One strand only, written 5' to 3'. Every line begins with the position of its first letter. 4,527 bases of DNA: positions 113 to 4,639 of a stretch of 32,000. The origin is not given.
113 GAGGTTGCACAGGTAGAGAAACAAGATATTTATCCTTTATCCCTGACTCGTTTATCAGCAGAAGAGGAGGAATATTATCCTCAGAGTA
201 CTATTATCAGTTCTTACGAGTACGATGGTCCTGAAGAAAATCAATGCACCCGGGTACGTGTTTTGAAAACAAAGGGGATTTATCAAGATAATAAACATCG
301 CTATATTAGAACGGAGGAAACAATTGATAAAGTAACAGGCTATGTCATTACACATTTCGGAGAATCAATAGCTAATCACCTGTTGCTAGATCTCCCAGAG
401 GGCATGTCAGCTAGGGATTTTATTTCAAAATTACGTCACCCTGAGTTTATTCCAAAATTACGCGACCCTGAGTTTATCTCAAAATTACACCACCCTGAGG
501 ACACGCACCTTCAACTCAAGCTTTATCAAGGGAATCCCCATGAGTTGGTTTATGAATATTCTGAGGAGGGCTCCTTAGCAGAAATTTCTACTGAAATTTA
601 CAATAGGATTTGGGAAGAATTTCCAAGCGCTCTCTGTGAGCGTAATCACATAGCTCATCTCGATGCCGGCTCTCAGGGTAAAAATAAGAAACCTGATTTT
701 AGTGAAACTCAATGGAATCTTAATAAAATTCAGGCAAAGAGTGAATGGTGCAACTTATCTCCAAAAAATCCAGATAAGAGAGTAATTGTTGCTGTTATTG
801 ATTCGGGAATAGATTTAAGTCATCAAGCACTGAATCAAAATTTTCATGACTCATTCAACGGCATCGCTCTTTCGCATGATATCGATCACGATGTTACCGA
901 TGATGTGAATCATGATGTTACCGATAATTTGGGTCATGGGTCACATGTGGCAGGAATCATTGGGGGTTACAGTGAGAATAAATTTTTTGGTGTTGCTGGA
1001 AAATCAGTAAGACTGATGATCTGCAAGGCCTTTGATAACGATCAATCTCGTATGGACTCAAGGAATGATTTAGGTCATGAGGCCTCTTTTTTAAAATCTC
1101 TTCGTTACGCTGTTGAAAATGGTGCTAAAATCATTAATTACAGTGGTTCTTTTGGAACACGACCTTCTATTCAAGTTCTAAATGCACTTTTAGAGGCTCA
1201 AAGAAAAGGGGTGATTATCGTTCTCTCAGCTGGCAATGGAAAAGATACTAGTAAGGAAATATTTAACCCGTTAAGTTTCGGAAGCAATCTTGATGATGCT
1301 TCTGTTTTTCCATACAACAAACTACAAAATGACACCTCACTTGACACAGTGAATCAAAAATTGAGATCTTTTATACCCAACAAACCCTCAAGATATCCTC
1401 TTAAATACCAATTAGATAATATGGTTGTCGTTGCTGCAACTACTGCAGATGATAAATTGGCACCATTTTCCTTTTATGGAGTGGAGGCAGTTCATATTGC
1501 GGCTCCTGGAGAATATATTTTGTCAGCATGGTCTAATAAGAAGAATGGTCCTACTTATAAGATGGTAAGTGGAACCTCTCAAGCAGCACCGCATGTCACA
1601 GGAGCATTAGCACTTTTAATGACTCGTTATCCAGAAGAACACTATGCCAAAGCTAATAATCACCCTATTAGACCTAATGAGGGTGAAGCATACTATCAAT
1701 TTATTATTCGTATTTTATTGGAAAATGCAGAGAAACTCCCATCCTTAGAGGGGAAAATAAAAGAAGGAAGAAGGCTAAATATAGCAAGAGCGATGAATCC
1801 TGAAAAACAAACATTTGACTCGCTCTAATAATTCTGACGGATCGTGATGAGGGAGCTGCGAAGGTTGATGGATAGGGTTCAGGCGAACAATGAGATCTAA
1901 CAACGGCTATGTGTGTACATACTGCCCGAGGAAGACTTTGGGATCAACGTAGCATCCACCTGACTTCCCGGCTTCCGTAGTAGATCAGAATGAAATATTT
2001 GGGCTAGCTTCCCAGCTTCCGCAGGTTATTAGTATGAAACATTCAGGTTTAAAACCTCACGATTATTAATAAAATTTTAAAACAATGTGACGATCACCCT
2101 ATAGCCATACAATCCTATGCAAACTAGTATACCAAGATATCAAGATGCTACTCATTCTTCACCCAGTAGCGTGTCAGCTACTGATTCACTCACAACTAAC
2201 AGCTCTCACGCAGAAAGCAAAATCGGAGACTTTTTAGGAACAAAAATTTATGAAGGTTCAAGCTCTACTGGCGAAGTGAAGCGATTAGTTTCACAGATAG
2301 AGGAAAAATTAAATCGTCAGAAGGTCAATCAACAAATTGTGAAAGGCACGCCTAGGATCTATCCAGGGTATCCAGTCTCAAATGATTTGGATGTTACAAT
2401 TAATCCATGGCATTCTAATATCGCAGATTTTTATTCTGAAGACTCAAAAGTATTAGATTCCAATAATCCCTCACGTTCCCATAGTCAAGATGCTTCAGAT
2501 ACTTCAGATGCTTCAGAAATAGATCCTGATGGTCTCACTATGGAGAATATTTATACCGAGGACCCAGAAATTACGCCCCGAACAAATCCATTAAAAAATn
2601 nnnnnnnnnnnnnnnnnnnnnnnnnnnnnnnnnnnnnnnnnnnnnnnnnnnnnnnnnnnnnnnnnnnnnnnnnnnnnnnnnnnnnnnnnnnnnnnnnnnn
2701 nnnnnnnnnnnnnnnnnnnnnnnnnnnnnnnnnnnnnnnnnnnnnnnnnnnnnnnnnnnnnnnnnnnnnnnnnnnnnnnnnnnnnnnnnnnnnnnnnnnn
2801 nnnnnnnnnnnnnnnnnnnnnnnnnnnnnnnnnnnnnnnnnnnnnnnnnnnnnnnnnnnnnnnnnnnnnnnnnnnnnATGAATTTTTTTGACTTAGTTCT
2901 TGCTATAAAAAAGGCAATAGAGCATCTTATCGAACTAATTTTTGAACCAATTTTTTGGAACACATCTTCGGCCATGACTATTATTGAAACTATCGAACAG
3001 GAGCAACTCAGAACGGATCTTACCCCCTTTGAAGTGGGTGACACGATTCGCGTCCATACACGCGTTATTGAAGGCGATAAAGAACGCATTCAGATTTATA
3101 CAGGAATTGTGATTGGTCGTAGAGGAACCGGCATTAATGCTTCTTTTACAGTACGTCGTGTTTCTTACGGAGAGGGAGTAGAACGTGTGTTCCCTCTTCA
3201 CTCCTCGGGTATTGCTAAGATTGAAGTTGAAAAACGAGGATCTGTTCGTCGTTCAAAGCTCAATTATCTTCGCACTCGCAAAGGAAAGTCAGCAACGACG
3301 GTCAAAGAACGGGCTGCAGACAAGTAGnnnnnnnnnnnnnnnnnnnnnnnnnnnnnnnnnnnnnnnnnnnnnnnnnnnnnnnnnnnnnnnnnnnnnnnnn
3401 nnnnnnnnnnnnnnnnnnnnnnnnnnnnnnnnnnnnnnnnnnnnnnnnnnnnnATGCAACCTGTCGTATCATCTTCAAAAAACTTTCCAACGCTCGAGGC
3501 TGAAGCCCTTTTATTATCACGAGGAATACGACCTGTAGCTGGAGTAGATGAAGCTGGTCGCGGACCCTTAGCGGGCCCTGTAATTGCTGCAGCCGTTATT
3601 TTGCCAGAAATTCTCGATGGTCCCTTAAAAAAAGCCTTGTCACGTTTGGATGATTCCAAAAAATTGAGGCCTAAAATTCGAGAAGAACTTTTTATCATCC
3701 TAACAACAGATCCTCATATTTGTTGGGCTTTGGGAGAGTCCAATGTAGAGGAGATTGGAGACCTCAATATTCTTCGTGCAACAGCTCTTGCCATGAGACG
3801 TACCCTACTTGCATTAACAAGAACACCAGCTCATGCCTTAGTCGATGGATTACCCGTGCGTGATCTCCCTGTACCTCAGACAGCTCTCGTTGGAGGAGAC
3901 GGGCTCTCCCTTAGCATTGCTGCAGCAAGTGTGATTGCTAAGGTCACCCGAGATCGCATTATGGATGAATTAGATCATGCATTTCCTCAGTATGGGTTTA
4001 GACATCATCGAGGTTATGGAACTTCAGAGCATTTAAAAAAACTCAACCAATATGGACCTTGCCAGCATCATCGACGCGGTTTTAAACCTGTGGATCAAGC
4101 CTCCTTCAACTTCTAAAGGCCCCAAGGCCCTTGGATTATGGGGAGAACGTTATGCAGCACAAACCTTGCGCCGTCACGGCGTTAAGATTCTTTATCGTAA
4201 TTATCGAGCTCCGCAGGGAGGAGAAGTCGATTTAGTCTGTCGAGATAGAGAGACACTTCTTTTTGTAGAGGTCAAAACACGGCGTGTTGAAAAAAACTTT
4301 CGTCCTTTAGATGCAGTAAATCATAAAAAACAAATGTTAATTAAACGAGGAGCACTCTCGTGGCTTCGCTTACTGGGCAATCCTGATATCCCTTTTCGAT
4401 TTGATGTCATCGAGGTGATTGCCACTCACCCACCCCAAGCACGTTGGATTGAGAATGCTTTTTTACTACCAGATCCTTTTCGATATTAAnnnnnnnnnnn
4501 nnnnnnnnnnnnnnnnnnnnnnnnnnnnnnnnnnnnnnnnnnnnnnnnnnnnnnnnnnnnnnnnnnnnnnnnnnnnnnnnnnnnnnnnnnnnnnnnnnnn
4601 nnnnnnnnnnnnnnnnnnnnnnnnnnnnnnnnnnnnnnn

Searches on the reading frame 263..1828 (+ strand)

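Call 6: search_protein_families(library=pfam, proteins=[window:263-1828:+])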
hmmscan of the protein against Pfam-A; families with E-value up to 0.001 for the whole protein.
window:263-1828:+ (521 aa): 1 family
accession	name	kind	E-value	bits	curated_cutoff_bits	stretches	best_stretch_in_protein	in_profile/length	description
PF00082.27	Peptidase_S8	-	6.9e-40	137.6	21.8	1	172-461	2-260/288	Subtilase family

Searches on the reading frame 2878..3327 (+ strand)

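Call 6: search_protein_families(library=pfam, proteins=[window:2878-3327:+])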
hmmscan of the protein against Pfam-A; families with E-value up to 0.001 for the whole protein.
window:2878-3327:+ (149 aa): 1 family
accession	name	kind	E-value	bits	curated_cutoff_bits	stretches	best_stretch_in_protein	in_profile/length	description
PF01245.26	Ribosomal_L19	-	1.1e-43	148.1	22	1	35-144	2-110/111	Ribosomal protein L19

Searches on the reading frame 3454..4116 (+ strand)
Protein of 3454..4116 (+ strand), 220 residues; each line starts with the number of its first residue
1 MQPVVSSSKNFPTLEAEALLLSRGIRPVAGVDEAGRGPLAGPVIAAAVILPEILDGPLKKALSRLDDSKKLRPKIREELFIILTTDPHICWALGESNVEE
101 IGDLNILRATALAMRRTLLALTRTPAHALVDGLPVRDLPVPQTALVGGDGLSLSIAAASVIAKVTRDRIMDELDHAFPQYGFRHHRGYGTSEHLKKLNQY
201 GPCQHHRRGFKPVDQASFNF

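Call 6: search_protein_families(library=pfam, proteins=[window:3454-4116:+])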
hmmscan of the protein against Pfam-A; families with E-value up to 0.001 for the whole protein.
window:3454-4116:+ (220 aa): 1 family
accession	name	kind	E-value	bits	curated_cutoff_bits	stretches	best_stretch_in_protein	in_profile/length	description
PF01351.25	RNase_HII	-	1.9e-37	129.5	25.8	1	29-212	1-198/199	Ribonuclease HII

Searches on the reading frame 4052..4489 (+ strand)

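Call 6: search_protein_families(library=pfam, proteins=[window:4052-4489:+])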
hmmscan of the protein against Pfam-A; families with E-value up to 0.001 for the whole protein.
window:4052-4489:+ (145 aa): 3 families
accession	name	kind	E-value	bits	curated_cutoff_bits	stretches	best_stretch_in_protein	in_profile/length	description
PF02021.23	UPF0102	-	1.3e-22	80.3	23.6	1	31-122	1-80/80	Uncharacterised protein family UPF0102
PF08378.17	NERD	-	6.4e-06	27.1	22.1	1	28-79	2-59/111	Nuclease-related domain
PF13635.12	DUF4143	-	0.00078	19.7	28.1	1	15-76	94-159/160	Domain of unknown function (DUF4143)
